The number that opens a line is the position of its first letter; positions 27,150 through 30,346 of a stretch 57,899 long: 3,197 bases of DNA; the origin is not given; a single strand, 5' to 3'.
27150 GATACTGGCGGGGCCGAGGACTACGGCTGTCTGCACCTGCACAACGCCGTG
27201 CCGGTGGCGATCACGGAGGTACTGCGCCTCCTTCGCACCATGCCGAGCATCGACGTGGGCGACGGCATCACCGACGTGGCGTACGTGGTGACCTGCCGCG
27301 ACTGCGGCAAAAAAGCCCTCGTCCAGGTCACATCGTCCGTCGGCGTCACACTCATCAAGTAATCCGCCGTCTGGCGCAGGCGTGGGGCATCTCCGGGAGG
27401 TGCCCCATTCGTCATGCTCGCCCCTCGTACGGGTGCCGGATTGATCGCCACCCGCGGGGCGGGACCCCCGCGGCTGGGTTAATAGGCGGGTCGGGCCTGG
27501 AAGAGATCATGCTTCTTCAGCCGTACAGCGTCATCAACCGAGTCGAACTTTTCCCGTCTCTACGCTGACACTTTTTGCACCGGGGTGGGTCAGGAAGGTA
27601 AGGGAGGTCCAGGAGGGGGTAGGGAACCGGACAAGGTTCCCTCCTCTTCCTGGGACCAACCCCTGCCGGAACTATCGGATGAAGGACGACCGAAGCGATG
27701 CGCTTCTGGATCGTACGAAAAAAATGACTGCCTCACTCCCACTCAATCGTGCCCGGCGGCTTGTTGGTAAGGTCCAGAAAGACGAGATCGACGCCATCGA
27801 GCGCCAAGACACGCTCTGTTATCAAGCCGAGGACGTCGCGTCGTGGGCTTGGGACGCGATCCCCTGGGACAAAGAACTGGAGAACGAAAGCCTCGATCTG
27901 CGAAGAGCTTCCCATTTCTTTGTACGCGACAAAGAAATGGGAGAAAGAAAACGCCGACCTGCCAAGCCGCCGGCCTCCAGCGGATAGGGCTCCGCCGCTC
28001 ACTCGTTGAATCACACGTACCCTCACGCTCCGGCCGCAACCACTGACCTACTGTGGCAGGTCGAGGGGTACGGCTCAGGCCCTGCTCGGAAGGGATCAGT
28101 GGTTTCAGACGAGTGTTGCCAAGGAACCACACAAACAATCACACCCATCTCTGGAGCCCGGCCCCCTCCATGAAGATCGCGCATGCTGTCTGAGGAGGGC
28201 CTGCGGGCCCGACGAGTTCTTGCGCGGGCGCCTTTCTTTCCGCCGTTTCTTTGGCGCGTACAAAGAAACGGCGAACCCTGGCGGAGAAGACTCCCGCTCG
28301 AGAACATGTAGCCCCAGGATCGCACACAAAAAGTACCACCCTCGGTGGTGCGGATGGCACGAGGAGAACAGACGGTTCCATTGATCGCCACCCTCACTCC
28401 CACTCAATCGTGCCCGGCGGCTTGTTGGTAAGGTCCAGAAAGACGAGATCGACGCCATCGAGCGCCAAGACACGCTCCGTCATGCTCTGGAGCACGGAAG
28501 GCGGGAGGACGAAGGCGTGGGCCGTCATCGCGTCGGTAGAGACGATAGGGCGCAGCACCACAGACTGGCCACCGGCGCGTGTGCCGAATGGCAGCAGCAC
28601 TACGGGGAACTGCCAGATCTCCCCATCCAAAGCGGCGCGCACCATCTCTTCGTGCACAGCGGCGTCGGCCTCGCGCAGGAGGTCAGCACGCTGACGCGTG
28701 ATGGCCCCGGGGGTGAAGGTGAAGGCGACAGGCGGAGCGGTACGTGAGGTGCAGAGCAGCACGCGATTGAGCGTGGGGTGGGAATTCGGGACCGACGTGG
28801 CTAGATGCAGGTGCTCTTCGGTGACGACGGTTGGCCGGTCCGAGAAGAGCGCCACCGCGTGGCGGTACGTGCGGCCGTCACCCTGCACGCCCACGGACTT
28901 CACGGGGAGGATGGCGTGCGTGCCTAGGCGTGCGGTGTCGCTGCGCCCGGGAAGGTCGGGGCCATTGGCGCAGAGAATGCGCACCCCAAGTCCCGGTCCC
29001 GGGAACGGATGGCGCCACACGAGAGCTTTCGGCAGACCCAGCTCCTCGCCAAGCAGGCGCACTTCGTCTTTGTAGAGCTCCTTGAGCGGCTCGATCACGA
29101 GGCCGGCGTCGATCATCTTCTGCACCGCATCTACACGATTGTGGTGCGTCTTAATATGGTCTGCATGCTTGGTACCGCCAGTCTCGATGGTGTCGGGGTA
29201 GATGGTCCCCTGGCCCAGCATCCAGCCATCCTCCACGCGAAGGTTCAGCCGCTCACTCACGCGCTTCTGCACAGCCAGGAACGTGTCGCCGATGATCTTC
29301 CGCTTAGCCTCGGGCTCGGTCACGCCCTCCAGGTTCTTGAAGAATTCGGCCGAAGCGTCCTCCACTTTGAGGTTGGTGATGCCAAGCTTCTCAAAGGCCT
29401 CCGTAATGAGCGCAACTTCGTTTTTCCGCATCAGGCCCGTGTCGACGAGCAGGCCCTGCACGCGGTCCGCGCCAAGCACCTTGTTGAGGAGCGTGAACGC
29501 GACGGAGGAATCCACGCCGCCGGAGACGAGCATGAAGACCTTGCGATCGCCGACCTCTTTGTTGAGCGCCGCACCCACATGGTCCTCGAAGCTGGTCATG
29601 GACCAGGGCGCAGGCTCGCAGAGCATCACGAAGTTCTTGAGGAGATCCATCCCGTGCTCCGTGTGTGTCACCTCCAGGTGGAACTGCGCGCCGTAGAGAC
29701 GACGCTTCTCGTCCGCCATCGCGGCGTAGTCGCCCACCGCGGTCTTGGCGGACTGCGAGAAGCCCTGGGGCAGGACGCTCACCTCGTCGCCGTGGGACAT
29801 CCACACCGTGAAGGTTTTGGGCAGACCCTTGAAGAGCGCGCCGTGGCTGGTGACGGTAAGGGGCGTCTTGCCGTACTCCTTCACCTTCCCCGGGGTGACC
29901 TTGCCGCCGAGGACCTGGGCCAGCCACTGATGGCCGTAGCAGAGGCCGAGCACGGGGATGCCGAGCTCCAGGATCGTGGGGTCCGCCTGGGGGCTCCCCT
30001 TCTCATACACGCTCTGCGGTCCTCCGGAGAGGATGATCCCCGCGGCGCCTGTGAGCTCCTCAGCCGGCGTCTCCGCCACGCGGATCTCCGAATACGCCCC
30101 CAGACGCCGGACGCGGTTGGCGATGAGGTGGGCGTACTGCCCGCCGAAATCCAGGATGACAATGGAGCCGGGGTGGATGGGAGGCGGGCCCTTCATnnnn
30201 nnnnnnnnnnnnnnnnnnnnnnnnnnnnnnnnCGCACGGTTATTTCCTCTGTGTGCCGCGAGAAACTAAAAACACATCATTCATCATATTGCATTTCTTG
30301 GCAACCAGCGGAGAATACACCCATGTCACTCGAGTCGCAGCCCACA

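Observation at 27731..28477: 86-bp perfect duplication of the guaA 3' end brackets a 575-bp ORF-less, hairpin-rich insert (att-like junctions, no recombinase in sight)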

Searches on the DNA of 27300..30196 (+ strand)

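Call 21: search_rna_families(source=window, start=27300, end=28500, threshold=evalue, max_evalue=5)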
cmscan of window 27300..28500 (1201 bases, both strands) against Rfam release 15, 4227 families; matches with E-value up to 5: 6.
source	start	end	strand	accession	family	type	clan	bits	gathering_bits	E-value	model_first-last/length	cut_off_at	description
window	27595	27669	-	RF00988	mir-657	Gene; miRNA;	-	27.9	69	0.0055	1-86/86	no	mir-657 microRNA precursor family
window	27588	27672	+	RF00891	mir-671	Gene; miRNA;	-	23.4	65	0.34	1-84/84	no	mir-671 microRNA precursor family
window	27409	27481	+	RF01811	PtaRNA1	Gene; antitoxin;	-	22.9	47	0.07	1-72/72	no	Plasmid transferred anti-sense RNA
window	27596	27668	+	RF03792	MIR6462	Gene; miRNA;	-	20.2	96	1.2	1-119/119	no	MIR6462 microRNA precursor family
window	27596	27665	+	RF00772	mir-328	Gene; miRNA;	-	19.7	70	2.1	1-75/75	no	mir-328 microRNA precursor family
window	27595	27665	+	RF03417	mir-343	Gene; miRNA;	-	16.7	70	2.2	1-70/70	no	mir-343 microRNA precursor family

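Call 68: search_dna_similar(query=window:27731-28391:+, collection=phages, mode=distant, max_rows=8)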
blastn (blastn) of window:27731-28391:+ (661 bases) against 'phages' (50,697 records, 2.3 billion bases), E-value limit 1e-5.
No match.

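Call 69: search_dna_similar(query=window:27731-28391:+, collection=plasmids, mode=distant, max_rows=8)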
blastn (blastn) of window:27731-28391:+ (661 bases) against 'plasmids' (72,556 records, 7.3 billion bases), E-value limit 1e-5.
No match.
